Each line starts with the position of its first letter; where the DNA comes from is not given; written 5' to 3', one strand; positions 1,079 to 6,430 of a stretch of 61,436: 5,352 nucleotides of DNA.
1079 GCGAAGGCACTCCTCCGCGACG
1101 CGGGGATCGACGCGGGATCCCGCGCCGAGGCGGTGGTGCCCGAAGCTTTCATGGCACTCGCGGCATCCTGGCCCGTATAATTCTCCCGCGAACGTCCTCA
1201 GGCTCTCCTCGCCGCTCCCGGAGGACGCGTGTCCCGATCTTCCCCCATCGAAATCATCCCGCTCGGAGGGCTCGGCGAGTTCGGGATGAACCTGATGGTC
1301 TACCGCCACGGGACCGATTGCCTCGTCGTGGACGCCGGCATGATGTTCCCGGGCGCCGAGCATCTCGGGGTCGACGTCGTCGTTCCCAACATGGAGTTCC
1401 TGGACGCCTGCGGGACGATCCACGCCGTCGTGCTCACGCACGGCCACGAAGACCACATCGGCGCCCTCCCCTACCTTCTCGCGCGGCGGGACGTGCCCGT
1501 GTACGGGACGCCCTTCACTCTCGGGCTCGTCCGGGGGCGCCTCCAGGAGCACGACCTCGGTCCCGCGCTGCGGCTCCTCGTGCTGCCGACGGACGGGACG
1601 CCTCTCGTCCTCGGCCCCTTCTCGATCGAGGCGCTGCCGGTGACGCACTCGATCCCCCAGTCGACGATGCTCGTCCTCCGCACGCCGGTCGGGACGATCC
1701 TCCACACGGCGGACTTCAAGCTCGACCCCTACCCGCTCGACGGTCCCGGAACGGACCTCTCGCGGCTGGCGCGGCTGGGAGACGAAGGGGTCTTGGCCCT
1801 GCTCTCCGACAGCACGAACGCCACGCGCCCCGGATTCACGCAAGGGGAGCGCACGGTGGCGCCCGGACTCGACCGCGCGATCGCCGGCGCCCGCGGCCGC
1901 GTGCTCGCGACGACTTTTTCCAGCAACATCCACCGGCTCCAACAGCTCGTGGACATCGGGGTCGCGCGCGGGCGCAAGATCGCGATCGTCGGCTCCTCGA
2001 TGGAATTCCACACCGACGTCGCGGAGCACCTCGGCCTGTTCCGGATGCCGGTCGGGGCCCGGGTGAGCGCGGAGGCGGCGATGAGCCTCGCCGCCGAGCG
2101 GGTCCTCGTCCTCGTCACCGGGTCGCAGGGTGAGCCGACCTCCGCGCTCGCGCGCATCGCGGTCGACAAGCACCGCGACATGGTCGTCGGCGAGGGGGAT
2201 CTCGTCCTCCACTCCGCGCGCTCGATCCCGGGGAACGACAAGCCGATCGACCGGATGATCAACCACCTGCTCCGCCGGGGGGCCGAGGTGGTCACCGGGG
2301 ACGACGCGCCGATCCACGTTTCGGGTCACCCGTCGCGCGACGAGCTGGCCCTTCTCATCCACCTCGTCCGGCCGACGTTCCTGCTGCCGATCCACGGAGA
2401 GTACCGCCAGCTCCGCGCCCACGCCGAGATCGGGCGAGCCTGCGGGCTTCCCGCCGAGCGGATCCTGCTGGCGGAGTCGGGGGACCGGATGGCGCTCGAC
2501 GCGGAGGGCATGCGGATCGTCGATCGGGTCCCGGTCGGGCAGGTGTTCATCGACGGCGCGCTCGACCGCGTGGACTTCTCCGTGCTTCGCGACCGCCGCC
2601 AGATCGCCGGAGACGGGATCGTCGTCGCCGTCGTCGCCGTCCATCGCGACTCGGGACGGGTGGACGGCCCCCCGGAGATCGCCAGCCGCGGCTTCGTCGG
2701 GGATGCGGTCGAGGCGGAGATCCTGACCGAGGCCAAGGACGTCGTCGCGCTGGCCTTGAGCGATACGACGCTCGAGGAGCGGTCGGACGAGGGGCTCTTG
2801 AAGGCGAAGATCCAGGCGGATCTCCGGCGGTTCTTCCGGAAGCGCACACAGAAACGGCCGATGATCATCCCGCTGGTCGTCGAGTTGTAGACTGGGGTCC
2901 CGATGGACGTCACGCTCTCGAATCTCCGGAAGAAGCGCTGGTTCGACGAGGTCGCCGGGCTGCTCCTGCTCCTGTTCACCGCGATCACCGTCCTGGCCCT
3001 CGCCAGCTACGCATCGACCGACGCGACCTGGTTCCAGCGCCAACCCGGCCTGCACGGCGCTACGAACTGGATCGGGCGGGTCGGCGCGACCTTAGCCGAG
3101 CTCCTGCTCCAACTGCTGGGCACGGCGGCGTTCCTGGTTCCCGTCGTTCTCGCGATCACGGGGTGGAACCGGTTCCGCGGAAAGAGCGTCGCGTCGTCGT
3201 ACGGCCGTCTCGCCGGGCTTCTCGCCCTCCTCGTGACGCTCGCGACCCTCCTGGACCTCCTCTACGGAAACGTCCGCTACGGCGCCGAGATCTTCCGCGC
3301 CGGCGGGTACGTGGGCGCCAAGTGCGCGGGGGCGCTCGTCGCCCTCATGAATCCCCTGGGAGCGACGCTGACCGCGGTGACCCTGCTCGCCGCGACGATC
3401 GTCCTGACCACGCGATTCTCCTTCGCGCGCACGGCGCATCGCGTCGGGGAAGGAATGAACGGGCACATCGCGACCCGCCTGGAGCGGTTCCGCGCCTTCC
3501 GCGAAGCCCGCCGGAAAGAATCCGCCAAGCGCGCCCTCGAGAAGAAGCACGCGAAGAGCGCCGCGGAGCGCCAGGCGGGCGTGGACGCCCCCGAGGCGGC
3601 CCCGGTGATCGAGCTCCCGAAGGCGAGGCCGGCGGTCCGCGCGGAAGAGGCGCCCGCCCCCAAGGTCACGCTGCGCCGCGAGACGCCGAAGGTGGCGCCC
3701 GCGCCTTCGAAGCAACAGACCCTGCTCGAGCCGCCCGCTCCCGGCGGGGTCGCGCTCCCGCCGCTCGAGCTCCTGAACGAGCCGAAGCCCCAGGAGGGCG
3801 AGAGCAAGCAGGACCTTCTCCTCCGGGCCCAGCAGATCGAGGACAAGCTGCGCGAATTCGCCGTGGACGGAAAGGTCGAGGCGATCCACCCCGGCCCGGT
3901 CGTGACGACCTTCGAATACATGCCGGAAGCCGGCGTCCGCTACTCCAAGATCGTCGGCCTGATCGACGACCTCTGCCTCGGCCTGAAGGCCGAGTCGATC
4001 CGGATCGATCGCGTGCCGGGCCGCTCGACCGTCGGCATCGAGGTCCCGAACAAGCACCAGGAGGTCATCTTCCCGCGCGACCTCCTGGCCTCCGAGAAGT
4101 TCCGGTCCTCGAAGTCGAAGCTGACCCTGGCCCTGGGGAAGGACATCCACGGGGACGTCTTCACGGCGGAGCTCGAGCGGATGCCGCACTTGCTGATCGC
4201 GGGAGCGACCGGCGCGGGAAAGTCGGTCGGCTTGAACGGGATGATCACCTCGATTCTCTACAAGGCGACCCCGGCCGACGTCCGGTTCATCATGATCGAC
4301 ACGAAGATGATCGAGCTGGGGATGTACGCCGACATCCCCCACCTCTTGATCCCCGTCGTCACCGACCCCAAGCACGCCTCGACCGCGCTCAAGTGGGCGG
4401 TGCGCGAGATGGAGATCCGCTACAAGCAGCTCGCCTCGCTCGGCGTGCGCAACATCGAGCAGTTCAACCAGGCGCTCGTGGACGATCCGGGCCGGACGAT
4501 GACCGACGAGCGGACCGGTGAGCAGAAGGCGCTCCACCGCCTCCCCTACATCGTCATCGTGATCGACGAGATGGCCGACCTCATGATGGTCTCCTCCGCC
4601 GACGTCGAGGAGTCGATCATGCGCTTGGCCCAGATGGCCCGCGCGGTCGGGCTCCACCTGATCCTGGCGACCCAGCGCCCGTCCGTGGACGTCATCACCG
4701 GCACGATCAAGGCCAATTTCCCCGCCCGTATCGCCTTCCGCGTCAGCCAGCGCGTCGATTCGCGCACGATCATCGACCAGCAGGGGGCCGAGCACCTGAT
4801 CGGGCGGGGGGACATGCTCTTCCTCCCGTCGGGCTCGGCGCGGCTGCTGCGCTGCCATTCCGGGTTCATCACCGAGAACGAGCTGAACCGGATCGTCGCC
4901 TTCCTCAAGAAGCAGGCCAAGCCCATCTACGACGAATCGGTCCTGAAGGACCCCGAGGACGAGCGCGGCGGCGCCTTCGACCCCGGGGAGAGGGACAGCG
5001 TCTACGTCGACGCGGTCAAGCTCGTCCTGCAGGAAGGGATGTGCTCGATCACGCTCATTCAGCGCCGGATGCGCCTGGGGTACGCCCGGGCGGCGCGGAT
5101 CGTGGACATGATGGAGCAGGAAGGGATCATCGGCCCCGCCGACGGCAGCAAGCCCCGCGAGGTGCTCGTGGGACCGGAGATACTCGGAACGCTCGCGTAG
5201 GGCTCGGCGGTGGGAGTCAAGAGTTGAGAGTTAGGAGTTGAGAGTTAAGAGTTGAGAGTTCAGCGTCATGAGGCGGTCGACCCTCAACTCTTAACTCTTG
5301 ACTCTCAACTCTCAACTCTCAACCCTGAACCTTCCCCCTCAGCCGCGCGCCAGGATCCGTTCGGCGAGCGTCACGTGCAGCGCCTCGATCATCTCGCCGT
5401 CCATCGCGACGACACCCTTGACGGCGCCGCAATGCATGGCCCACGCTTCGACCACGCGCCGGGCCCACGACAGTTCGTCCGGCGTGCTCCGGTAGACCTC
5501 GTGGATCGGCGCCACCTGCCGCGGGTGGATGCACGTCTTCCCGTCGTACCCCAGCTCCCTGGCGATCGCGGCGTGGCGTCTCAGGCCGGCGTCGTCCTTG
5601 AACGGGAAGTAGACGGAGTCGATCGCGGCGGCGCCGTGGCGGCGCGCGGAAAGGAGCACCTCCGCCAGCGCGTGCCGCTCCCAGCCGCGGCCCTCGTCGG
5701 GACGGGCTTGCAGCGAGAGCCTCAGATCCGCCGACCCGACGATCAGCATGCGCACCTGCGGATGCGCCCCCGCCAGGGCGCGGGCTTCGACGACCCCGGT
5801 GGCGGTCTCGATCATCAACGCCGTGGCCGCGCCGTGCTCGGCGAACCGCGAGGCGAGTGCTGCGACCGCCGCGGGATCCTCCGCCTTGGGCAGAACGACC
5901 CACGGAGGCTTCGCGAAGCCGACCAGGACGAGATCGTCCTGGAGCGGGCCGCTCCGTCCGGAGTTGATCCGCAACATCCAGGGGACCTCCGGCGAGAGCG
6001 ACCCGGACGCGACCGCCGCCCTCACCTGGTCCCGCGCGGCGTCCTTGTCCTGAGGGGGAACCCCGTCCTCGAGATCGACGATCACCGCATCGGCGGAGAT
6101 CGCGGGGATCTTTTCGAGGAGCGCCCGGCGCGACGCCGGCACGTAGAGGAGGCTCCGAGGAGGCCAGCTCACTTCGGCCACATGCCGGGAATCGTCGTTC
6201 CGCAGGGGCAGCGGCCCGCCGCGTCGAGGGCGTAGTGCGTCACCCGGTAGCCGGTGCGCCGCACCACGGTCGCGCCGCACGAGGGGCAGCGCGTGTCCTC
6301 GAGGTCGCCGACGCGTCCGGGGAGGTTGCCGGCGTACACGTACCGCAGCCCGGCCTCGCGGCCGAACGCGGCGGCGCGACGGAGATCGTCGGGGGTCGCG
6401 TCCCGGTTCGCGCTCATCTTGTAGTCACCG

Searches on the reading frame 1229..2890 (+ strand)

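Call 66: search_protein_families(library=pfam, proteins=[window:1229-2890:+], max_evalue=0.00001)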
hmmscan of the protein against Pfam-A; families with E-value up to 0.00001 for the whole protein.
window:1229-2890:+ (553 aa): 5 families
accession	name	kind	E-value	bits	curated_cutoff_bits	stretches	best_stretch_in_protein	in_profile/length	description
PF22505.1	RNase_J_b_CASP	-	8.8e-40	135.8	27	1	223-347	2-126/126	Ribonuclease J, beta-CASP domain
PF17770.6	RNase_J_C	-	9.1e-23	81.6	23.8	1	452-553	1-102/102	Ribonuclease J C-terminal domain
PF00753.33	Lactamase_B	-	4.1e-12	46.9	22.7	1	21-165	7-152/196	Metallo-beta-lactamase superfamily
PF07521.17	RMMBL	-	3.6e-09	36.9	21.6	1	363-400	12-50/63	Zn-dependent metallo-hydrolase RNA specificity domain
PF12706.13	Lactamase_B_2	-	4.8e-09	36.5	27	1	61-164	28-144/200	Beta-lactamase superfamily domain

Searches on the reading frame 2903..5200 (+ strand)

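Call 66: search_protein_families(library=pfam, proteins=[window:2903-5200:+], max_evalue=0.00001)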
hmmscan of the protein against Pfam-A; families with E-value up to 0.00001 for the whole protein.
window:2903-5200:+ (765 aa): 4 families
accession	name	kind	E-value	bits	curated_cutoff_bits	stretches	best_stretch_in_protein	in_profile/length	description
PF01580.24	FtsK_SpoIIIE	-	1e-65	221.8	24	1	393-595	4-221/221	FtsK/SpoIIIE family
PF13491.11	FtsK_4TM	-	5.5e-33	114.5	23.1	1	12-182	2-171/171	4TM region of DNA translocase FtsK/SpoIIIE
PF17854.6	FtsK_alpha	-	1.5e-28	99.4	22.9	1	285-383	1-101/101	FtsK alpha domain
PF09397.16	FtsK_gamma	-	6.6e-26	90.3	30.6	1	696-756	2-62/63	Ftsk gamma domain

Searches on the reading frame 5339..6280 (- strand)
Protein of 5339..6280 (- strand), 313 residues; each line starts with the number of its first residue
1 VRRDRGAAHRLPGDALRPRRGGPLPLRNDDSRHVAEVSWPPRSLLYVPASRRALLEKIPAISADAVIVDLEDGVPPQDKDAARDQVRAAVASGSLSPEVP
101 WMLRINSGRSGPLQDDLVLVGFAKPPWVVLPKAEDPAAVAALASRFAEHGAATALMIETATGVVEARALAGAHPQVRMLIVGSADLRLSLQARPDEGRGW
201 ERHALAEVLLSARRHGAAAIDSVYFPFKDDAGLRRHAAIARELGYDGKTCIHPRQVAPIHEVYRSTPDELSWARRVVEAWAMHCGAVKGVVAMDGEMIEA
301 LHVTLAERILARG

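Call 67: search_protein_families(library=ncbifam, proteins=[window:5339-6280:-], max_evalue=0.00001)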
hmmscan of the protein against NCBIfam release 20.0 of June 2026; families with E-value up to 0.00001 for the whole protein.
window:5339-6280:- (313 aa): 3 families
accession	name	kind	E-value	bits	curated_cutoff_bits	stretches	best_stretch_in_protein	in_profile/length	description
NF038242.1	RipC_Ccl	equivalog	1.2e-40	139.7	375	1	42-312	2-267/268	itaconate degradation C-C-lyase RipC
TIGR01588.1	citE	equivalog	3.5e-39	134.6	443.4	1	42-311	4-281/288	citrate (pro-3S)-lyase subunit beta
NF041626.1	malyCoAlyase_Halo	equivalog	1.7e-08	33.8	500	1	64-299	35-299/340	L-malyl-CoA/beta-methylmalyl-CoA lyase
